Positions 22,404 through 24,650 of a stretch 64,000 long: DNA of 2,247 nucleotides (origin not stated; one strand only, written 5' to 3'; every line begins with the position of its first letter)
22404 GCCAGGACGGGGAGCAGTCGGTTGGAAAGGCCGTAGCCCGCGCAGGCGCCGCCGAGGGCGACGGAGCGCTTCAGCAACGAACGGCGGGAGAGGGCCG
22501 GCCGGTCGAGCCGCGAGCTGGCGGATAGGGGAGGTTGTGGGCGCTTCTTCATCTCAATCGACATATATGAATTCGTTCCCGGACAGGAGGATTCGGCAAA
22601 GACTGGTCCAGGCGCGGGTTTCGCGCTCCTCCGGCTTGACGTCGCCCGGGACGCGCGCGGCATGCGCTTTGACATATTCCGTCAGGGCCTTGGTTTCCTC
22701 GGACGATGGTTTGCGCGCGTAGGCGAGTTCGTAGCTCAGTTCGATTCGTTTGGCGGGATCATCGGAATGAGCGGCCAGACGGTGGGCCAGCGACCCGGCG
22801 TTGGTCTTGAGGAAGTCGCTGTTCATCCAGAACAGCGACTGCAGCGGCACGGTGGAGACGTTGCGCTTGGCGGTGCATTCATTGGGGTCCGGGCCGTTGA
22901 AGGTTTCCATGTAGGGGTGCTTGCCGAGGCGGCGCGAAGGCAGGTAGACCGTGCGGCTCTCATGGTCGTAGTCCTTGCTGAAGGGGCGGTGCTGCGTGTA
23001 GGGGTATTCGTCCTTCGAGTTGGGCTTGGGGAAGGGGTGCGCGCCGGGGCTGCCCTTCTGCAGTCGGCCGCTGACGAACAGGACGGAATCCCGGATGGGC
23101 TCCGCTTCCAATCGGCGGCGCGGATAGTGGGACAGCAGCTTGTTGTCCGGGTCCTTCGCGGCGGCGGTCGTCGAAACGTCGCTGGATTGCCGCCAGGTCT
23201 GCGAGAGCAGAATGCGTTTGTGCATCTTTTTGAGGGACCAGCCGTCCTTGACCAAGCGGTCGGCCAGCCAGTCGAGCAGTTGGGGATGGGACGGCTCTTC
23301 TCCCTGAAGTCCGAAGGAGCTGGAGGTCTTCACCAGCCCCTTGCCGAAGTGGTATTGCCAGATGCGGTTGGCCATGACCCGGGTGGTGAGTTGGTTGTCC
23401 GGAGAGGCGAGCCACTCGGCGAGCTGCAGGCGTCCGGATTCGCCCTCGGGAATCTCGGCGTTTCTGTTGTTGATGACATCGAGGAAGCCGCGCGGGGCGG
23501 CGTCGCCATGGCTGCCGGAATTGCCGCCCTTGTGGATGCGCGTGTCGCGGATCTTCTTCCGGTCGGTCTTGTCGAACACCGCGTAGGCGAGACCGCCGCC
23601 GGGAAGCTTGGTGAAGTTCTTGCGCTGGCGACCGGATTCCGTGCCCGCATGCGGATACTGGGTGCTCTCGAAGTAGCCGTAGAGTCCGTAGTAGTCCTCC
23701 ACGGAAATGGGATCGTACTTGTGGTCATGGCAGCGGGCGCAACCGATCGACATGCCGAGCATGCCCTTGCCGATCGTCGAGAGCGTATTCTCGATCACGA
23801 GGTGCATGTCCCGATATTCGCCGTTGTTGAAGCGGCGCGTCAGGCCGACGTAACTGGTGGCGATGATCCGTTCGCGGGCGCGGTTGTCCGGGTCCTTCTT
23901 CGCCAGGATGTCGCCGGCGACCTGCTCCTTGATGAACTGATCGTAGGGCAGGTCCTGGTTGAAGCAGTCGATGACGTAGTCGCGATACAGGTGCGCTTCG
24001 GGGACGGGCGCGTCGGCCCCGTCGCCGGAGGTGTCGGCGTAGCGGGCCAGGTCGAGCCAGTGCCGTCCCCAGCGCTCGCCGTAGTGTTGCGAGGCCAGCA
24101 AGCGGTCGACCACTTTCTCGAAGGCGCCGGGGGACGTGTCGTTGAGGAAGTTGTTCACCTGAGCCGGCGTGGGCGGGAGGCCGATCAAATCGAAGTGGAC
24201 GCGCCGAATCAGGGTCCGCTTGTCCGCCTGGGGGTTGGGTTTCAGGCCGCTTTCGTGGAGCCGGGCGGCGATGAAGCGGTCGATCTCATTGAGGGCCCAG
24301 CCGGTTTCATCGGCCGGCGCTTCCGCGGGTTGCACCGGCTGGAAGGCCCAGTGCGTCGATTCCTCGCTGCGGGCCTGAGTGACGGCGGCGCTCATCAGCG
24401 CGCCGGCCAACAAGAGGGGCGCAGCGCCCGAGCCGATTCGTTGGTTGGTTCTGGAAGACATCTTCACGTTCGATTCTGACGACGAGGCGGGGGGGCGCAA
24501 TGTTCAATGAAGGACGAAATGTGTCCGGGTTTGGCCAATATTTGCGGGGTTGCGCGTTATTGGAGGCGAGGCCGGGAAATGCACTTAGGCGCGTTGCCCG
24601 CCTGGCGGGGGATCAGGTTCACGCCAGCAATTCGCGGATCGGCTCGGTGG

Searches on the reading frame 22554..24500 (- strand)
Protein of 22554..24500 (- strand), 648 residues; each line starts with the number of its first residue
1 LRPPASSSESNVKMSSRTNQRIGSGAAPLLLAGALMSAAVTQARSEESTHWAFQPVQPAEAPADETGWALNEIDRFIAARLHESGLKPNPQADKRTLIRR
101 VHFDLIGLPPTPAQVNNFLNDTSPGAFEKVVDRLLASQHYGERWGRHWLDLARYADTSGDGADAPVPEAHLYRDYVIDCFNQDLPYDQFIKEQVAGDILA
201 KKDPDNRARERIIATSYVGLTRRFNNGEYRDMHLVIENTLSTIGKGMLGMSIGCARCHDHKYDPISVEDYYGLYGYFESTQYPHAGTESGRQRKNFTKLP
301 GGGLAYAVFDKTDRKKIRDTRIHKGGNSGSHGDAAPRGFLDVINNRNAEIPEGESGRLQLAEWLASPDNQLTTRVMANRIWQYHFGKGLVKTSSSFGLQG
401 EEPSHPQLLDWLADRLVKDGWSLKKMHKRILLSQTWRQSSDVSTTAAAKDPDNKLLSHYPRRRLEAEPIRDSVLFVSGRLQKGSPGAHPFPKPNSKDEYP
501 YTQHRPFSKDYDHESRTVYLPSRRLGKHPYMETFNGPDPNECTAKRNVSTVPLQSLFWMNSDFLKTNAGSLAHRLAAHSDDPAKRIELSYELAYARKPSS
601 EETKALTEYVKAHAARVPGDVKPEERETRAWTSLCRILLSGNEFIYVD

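Call 84: search_protein_families(library=pfam, proteins=[window:22554-24500:-], max_evalue=0.0001)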
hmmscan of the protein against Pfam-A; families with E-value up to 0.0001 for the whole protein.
window:22554-24500:- (648 aa): 2 families
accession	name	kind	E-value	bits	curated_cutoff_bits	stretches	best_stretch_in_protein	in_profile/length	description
PF07587.16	PSD1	-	5.1e-86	288.5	28.5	1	356-609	1-243/244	Protein of unknown function (DUF1553)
PF07583.16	PSCyt2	-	1.2e-78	264.3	29.8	1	72-281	1-208/209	Protein of unknown function (DUF1549)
